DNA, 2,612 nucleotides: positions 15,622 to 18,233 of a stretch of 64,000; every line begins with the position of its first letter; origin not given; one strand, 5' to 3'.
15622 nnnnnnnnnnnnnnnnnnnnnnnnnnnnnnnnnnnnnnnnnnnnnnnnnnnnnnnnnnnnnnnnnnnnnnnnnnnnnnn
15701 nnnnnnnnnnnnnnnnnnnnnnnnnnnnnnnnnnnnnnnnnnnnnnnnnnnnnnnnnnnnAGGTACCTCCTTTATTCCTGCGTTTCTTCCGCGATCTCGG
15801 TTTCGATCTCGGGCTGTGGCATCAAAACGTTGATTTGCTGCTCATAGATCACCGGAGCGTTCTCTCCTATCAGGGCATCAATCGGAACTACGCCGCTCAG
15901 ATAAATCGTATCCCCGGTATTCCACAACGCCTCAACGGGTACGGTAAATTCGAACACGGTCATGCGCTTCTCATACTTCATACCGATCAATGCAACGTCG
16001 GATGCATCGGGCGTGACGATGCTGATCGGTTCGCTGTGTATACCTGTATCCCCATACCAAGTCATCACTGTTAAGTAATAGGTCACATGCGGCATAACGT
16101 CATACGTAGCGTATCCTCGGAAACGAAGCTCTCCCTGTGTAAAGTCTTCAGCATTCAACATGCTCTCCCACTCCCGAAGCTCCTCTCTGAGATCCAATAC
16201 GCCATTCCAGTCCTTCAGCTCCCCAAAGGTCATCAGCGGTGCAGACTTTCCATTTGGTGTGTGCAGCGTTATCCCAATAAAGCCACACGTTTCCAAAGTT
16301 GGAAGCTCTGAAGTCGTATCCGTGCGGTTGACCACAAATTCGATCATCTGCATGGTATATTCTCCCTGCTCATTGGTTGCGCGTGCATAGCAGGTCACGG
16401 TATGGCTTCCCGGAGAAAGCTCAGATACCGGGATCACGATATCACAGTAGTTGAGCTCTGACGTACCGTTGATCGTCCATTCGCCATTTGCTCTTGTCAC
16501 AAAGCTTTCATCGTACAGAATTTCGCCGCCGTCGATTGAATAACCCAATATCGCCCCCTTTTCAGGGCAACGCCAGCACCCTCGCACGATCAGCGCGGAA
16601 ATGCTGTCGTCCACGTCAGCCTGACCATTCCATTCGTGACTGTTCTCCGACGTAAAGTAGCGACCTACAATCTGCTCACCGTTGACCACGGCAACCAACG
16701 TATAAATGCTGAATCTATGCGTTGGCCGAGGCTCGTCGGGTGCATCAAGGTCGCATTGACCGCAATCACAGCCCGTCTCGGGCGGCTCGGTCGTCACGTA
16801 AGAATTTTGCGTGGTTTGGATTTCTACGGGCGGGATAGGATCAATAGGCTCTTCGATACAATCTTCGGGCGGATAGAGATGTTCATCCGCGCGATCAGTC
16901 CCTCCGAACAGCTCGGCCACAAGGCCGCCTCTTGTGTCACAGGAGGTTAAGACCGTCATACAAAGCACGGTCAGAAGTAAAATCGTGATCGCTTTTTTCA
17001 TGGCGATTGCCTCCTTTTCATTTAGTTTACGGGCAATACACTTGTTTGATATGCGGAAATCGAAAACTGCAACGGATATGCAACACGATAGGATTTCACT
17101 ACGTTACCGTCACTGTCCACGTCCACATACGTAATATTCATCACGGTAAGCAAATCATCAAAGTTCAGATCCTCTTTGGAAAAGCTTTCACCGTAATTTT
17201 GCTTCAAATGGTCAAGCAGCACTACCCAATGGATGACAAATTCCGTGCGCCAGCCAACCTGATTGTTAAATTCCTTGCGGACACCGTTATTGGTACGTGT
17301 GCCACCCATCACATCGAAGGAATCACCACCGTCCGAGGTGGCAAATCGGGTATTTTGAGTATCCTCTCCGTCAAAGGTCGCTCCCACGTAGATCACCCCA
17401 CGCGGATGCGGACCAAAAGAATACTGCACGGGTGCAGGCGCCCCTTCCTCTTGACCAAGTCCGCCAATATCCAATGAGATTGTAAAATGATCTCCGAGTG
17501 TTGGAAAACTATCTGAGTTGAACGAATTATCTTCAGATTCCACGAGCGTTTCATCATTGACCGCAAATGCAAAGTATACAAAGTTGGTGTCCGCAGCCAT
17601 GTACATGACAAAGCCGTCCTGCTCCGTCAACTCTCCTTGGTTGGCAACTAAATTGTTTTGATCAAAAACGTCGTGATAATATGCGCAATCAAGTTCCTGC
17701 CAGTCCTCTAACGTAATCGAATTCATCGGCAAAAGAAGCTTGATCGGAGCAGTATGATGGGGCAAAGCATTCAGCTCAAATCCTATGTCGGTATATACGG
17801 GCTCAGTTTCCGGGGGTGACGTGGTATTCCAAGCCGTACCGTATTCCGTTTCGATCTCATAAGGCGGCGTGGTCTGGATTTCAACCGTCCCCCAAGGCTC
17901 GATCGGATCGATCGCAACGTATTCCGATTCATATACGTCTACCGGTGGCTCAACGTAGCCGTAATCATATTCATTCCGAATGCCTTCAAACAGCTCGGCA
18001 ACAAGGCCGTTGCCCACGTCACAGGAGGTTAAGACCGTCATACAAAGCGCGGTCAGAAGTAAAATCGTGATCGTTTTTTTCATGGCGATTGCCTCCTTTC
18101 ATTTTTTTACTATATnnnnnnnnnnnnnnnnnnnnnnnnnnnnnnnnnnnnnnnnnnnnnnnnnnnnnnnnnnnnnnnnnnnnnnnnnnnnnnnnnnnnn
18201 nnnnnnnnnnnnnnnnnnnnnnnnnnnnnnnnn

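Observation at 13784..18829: Operon-like row: GT2 glycosyltransferase followed by four paralogous acidic lipoproteins (two CBM9-like)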

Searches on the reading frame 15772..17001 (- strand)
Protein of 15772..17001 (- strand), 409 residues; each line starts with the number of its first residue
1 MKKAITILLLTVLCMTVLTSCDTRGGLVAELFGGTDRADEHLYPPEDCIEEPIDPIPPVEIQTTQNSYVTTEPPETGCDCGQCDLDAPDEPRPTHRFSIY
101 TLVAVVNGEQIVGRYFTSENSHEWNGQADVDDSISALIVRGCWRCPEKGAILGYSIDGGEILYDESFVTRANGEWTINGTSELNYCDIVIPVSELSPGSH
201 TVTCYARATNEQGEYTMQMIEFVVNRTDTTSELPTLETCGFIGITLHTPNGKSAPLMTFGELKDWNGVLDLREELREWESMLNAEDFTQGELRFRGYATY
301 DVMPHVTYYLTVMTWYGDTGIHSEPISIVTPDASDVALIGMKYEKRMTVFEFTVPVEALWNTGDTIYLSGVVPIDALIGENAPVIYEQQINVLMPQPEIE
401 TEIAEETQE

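Call 3: search_protein_families(library=pfam, proteins=[window:15772-17001:-], max_evalue=1)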
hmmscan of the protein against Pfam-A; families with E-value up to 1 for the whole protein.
window:15772-17001:- (409 aa): 1 family
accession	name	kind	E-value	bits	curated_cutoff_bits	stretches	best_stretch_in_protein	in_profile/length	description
PF07495.19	Y_Y_Y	-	0.039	14.3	26.6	1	170-224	16-64/65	Y_Y_Y domain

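Call 4: search_protein_families(library=ncbifam, proteins=[window:15772-17001:-], max_evalue=1)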
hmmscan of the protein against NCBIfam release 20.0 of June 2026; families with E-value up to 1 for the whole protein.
window:15772-17001:- (409 aa): 0 families

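Call 10: find_homologous_proteins(query=window:15772-17001:-)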
Query window:15772-17001:- (409 aa): 15 proteins with E <= 0.001 among 6557 candidates.
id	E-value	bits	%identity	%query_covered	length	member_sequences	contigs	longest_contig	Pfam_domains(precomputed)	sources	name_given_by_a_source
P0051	9.0e-260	880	93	100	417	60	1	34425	-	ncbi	-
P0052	5.5e-236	801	85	100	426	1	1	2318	-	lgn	-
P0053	9.7e-131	455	84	57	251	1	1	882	-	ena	-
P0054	1.6e-127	444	83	56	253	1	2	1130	-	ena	-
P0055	7.4e-124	432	81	57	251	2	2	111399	-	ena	-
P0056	1.3e-116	408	76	57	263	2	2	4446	-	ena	-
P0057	7.9e-115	402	76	57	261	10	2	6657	-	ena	-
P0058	1.7e-69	253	54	56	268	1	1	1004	-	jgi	jgi:hypothetical protein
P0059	9.5e-67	244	51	56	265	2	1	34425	-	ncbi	-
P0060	1.1e-18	86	62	19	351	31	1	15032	-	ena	-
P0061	7.1e-10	57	34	34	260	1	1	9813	-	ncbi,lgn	-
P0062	2.2e-9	55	32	58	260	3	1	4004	-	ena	-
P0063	8.0e-9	53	65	11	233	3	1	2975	-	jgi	jgi:hypothetical protein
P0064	7.3e-8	50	35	50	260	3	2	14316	-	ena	-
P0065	8.1e-7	46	54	19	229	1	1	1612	-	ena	-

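Call 27: predict_structure(alignment_id=A3)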
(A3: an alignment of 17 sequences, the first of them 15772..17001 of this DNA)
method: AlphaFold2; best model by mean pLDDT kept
length: 409 residues; sequences in the alignment: 17
mean_pLDDT: 58.7   pTM: 0.42
mean pLDDT of the five models: 58.7, 56.0, 55.4, 53.0, 52.6
residues with pLDDT >= 90: 33; 70-90: 119; 50-70: 84; < 50: 173
segments of 3 or more residues with pLDDT < 50: 17-91, 173-179, 230-236, 259-266, 302-345, 368-387, 399-407
pLDDT, mean of each block of 10 residues (from residue 1): 69 55 34 33 32 32 26 34 40 68 77 74 82 84 74 94 84 49 79 89 90 86 79 50 74 65 49 70 76 65 45 38 36 30 45 66 50 36 48 52 46
secondary structure, 60 per line:
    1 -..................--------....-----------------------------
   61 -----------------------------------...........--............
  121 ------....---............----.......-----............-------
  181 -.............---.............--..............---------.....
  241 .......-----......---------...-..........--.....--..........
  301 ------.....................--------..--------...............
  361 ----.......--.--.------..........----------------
elements in order: H2-19 H28-31 E96-106 E109-117 E127-130 E134-145 E150-156 E162-164 E168-173 E182-191 E198-210 E213-226 E236-247 E253-258 E268-270 H272-281 H284-288 E291-300 E307-316 E320-327 E346-355 H356-360 E365-371 E384-393

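Call 49: find_encoding_contigs(protein=P0060, flank=8000, max_places=3)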
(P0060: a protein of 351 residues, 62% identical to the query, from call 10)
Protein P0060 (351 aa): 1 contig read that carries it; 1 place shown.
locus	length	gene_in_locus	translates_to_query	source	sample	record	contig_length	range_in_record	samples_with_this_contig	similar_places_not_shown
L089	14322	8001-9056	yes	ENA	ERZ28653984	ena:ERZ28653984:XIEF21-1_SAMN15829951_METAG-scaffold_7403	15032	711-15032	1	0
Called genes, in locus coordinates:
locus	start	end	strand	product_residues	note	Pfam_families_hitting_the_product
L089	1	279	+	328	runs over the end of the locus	?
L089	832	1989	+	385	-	PF03600:CitMHS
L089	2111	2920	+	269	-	-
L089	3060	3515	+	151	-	-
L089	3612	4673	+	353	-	PF01136:Peptidase_U32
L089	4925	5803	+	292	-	PF02673:BacA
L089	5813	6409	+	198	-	PF13331:DUF4093 (weak)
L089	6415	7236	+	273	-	PF21302:Zn_ribbon_RlmA, PF13847:Methyltransf_31, PF08241:Methyltransf_11, PF13649:Methyltransf_25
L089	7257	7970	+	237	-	PF00535:Glycos_transf_2, PF13641:Glyco_tranf_2_3 (weak)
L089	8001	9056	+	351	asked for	-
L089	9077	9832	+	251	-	-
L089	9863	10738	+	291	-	-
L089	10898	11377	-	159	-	-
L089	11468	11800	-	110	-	PF02699:YajC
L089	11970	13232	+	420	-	PF07136:DUF1385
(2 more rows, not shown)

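Call 53: search_protein_families(library=padloc, proteins=[window:15772-17001:-], max_evalue=0.1)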
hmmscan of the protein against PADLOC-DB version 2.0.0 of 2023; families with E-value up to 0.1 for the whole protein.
window:15772-17001:- (409 aa): 0 families

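Call 54: search_protein_families(library=phrogs, proteins=[window:15772-17001:-], max_evalue=0.1)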
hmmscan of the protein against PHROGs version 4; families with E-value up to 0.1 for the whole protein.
window:15772-17001:- (409 aa): 0 families

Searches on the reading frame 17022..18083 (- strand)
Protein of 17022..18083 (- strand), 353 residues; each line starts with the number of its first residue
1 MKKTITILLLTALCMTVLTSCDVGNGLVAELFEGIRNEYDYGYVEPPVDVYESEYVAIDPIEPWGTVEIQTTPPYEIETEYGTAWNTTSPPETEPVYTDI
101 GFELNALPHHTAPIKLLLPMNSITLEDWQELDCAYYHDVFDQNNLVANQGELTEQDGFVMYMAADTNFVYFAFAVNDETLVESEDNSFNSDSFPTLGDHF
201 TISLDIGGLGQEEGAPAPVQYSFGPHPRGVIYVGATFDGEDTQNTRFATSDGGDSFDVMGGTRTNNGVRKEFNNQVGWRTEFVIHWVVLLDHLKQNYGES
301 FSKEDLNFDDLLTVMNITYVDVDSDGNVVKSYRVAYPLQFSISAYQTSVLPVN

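Call 3: search_protein_families(library=pfam, proteins=[window:17022-18083:-], max_evalue=1)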
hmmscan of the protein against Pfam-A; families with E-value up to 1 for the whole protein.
window:17022-18083:- (353 aa): 0 families

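Call 4: search_protein_families(library=ncbifam, proteins=[window:17022-18083:-], max_evalue=1)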
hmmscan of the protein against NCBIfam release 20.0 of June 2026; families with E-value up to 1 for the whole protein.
window:17022-18083:- (353 aa): 0 families

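Call 48: find_encoding_contigs(protein=window:17022-18083:-, flank=8000, max_places=4)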
Protein window:17022-18083:- (353 aa): no gene with exactly this product is on record in the collection.

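Call 53: search_protein_families(library=padloc, proteins=[window:17022-18083:-], max_evalue=0.1)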
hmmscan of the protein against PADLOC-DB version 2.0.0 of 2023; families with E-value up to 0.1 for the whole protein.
window:17022-18083:- (353 aa): 0 families

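Call 54: search_protein_families(library=phrogs, proteins=[window:17022-18083:-], max_evalue=0.1)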
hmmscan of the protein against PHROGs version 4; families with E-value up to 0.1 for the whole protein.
window:17022-18083:- (353 aa): 0 families

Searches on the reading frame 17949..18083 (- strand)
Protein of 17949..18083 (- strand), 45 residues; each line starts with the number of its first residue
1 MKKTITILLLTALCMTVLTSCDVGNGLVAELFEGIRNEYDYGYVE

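Call 38: find_homologous_proteins(query=A4, max_evalue=1)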
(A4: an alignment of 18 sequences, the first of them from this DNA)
Query A4 (18 sequences) (45 aa, profile of the alignment): 2 proteins with E <= 1 among 1481 candidates.
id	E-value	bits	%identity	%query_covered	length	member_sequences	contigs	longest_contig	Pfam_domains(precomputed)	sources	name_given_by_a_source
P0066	2.2e-19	87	72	87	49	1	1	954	-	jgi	jgi:hypothetical protein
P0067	7.0e-15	72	72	71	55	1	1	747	-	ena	-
